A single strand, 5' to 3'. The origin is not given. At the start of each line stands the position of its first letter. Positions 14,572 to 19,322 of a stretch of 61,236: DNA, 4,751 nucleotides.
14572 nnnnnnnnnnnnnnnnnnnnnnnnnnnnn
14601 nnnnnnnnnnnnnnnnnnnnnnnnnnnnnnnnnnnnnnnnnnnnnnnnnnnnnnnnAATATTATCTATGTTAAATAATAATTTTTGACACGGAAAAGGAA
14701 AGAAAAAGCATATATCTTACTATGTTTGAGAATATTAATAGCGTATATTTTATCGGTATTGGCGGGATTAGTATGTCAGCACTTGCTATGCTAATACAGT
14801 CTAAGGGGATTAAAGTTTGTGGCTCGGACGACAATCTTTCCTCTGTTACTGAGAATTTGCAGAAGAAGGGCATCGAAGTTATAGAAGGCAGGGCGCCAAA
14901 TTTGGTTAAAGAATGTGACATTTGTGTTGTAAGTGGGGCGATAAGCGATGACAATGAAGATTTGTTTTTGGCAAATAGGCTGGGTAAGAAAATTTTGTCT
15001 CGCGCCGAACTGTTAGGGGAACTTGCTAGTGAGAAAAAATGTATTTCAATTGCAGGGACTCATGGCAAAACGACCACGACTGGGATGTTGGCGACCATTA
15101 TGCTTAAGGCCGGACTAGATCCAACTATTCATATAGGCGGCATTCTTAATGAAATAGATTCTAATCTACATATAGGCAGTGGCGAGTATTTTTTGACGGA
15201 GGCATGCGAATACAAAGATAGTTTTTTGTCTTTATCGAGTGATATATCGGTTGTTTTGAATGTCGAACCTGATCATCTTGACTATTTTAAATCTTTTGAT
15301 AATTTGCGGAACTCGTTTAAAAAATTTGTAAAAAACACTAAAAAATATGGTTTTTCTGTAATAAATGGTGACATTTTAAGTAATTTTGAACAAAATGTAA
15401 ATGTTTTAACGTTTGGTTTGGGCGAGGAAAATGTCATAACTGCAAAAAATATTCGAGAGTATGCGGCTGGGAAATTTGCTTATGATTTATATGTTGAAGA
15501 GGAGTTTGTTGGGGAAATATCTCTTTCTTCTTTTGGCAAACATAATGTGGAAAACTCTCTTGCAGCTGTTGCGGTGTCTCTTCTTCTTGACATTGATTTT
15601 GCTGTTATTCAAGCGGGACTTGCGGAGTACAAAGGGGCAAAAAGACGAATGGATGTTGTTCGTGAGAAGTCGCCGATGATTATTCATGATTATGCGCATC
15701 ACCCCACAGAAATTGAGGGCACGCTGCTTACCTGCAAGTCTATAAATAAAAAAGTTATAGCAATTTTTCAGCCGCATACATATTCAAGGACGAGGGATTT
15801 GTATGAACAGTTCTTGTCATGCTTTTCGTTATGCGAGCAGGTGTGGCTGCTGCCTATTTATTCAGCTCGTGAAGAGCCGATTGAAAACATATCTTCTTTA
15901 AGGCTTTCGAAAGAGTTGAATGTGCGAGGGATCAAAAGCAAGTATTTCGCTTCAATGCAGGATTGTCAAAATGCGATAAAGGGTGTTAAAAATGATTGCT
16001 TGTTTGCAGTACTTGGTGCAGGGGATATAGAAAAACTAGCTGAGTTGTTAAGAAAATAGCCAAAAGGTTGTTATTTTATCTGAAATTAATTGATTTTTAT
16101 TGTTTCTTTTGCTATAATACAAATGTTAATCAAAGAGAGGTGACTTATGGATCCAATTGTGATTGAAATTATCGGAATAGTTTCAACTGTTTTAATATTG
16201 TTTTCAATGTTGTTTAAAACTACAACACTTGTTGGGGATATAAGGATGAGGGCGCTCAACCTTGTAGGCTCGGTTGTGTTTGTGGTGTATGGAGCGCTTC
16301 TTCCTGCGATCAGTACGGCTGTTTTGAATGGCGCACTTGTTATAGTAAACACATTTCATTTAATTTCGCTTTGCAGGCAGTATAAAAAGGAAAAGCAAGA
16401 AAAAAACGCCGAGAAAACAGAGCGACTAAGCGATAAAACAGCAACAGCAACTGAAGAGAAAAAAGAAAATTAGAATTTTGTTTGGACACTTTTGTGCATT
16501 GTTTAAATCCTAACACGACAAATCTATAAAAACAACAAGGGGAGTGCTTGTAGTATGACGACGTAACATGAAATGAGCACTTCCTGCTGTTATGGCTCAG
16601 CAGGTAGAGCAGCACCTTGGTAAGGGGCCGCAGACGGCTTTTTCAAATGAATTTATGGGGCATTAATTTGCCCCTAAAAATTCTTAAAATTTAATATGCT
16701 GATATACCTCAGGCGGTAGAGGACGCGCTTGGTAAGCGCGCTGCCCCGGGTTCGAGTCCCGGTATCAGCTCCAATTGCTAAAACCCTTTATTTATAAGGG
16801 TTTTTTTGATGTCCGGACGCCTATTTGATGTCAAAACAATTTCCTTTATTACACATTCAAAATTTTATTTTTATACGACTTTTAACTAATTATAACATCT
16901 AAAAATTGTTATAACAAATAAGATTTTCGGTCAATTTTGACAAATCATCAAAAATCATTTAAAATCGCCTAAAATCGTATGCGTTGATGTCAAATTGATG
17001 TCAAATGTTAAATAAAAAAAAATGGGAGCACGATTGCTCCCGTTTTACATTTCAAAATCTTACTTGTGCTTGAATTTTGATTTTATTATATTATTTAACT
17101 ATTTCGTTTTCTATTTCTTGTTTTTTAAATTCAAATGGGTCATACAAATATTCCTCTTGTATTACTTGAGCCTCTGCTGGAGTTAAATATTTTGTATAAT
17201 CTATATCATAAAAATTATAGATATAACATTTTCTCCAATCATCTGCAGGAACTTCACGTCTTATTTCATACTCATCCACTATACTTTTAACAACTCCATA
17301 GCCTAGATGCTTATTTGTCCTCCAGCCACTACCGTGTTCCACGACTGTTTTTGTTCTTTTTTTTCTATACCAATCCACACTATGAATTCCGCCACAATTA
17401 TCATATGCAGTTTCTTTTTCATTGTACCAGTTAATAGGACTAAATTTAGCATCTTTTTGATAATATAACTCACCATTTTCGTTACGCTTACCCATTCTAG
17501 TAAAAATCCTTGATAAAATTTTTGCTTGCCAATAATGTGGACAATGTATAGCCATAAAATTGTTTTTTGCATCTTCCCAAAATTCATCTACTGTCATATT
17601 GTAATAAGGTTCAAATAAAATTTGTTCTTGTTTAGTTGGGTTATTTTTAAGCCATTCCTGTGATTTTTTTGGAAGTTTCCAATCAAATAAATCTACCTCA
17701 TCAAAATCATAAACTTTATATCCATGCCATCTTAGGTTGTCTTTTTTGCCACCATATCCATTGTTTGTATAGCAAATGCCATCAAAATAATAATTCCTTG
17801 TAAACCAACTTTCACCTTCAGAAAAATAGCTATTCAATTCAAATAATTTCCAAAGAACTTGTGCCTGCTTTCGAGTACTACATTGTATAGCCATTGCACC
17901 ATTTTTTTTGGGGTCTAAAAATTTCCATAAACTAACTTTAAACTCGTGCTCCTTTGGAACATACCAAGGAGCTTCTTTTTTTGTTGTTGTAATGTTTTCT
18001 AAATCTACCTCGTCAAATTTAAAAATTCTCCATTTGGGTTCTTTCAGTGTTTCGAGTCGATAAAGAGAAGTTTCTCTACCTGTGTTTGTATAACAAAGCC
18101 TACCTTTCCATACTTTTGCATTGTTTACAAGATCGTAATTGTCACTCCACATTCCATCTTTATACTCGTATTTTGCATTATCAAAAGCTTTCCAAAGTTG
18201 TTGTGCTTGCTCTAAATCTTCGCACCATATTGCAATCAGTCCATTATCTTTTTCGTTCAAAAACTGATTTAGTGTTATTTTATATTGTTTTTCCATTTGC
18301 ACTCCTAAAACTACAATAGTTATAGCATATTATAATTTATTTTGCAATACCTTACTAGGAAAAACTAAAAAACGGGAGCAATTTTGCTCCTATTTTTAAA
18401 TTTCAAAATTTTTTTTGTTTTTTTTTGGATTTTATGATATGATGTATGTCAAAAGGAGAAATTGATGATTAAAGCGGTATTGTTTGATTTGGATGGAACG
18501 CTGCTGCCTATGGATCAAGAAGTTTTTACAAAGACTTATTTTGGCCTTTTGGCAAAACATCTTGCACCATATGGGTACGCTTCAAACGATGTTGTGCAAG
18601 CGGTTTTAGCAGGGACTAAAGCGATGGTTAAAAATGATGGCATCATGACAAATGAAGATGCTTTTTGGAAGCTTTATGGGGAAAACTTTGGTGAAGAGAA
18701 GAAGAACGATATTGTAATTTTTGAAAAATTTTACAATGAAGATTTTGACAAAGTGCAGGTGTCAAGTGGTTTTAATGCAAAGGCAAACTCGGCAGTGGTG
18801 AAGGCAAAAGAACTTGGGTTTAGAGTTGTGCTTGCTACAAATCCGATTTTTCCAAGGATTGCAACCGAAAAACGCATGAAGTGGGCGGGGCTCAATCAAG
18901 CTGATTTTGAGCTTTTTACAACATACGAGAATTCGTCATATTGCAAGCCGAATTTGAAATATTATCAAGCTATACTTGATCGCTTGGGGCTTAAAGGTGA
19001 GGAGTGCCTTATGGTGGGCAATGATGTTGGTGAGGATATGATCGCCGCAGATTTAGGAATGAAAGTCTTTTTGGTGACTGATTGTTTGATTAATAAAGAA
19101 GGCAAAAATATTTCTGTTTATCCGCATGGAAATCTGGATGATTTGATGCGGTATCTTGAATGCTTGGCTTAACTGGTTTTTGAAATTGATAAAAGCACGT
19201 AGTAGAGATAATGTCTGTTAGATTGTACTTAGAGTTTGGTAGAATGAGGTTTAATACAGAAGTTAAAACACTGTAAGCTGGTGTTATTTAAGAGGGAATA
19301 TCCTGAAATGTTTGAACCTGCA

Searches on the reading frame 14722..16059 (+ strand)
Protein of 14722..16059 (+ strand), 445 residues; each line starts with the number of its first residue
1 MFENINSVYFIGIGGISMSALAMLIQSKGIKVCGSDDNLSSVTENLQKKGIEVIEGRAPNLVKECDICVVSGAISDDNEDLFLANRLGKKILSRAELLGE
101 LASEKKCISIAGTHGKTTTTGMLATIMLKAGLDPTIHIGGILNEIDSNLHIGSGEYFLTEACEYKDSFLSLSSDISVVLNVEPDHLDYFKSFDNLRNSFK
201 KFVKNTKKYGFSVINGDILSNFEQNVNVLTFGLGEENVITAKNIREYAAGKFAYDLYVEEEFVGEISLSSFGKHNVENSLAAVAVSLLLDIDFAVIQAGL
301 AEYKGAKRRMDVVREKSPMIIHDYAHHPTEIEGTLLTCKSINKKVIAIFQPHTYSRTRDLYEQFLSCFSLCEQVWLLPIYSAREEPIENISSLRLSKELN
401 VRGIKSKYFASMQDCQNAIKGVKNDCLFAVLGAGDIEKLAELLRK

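Call 66: search_protein_families(library=pfam, proteins=[window:14722-16059:+], max_evalue=0.0001)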
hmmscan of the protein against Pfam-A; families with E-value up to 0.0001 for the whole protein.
window:14722-16059:+ (445 aa): 3 families
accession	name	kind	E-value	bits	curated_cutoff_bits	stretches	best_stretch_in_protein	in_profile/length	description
PF08245.18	Mur_ligase_M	-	4.9e-27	95.6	24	1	110-285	1-199/200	Mur ligase middle domain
PF01225.30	Mur_ligase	-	1.4e-19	70.7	21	1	8-105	2-94/95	Mur ligase family, catalytic domain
PF02875.26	Mur_ligase_C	-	2.1e-13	51.6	28.4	1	308-434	1-127/127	Mur ligase, glutamate ligase domain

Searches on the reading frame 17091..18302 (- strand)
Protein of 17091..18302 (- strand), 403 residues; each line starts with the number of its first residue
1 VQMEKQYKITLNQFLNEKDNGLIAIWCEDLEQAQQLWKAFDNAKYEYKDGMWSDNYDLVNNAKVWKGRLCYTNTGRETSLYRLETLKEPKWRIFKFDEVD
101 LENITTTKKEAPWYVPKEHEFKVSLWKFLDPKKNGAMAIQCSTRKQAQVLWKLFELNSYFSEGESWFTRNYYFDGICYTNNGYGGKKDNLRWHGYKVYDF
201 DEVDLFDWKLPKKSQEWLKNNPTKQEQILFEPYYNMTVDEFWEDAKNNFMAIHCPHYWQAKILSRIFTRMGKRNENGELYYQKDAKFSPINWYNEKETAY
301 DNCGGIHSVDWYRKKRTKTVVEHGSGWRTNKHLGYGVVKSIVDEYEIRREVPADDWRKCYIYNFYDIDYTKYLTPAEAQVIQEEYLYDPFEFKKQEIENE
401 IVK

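Call 3: search_protein_families(library=pfam, proteins=[window:17091-18302:-], max_evalue=0.1)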
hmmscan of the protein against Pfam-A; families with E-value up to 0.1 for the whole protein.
window:17091-18302:- (403 aa): 1 family
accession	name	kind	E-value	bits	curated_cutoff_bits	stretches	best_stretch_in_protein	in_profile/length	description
PF03354.21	TerL_ATPase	-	0.0026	17.9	23.7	0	127-155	46-74/178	Terminase large subunit, ATPase domain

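Call 4: search_protein_families(library=ncbifam, proteins=[window:17091-18302:-], max_evalue=0.1)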
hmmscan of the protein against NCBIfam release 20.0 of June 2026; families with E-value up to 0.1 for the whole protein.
window:17091-18302:- (403 aa): 0 families

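Call 71: search_protein_families(library=phrogs, proteins=[window:17091-18302:-], max_evalue=0.01)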
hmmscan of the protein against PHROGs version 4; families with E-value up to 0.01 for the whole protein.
window:17091-18302:- (403 aa): 0 families

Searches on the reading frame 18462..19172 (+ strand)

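Call 3: search_protein_families(library=pfam, proteins=[window:18462-19172:+], max_evalue=0.1)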
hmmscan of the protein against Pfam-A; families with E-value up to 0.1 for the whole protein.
window:18462-19172:+ (236 aa): 4 families
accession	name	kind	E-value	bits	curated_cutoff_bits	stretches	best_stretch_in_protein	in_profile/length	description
PF00702.32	Hydrolase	-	1.9e-16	61.5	26.4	1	3-196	1-187/191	haloacid dehalogenase-like hydrolase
PF13419.12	HAD_2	-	7.4e-11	42.9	23.8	1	6-204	1-177/178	Haloacid dehalogenase-like hydrolase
PF13242.12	Hydrolase_like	-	2.1e-05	24.8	22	1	162-206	4-49/75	HAD-hyrolase-like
PF18130.6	ATPgrasp_N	-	0.085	13.9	27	0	114-128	3-17/81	ATP-grasp N-terminal domain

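Call 4: search_protein_families(library=ncbifam, proteins=[window:18462-19172:+], max_evalue=0.1)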
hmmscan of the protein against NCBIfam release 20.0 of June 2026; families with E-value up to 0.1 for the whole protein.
window:18462-19172:+ (236 aa): 30 families (the best 25 are shown)
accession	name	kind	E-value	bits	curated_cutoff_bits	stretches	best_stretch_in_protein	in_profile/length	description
TIGR02253.1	CTE7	subfamily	7.1e-17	61.9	169.75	1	2-229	1-218/221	TIGR02253 family HAD-type hydrolase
NF009804.0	PRK13288.1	equivalog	2.3e-10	40.3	218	1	1-195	1-170/215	pyrophosphatase PpaX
TIGR01662.1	HAD-SF-IIIA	subfamily_domain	2.6e-10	40.6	44.6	1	106-207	28-140/141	HAD-IIIA family hydrolase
TIGR02247.1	HAD-1A3-hyp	subfamily_domain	1.2e-09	38.2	125.4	1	3-207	2-197/211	epoxide hydrolase N-terminal domain-like phosphatase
NF009695.0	PRK13222.1-2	equivalog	1.4e-08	34.5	225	1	3-206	6-194/226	phosphoglycolate phosphatase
TIGR02254.1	YjjG_YfnB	equivalog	5e-07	29.4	159.9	1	4-207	2-199/223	YjjG family noncanonical pyrimidine nucleotidase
TIGR01509.1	HAD-SF-IA-v3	subfamily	7.3e-07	29.5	29.4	1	152-203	102-152/154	HAD-IA family hydrolase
TIGR01549.1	HAD-SF-IA-v1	subfamily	7.8e-07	29.6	23.3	1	143-196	95-145/149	HAD-IA family hydrolase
TIGR01428.1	HAD_type_II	equivalog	1.8e-06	28.1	125.4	1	136-205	122-190/197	haloacid dehalogenase type II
NF053830.1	RUBPPhHalo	equivalog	2.6e-06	27.3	330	1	110-207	110-205/234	ribulose-1,5-bisphosphate 5-phosphatase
NF009696.0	PRK13222.1-3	equivalog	3.8e-06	26.8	359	1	1-205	1-186/223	N-acetylmuramic acid 6-phosphate phosphatase MupP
TIGR02252.1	DREG-2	subfamily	1.1e-05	25.3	155.2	1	4-201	1-200/203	HAD hydrolase, REG-2-like, family IA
NF052576.1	PymNtasePynAStpc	equivalog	1.2e-05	25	350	1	1-193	1-187/229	pyrimidine 5'-nucleotidase PynA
NF008087.0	PRK10826.1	equivalog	1.7e-05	24.6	191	1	102-197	91-182/222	hexitol phosphatase HxpB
TIGR01458.1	HAD-SF-IIA-hyp3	hypoth_equivalog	1.9e-05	24.1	175.95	1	151-229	168-248/257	TIGR01458 family HAD-type hydrolase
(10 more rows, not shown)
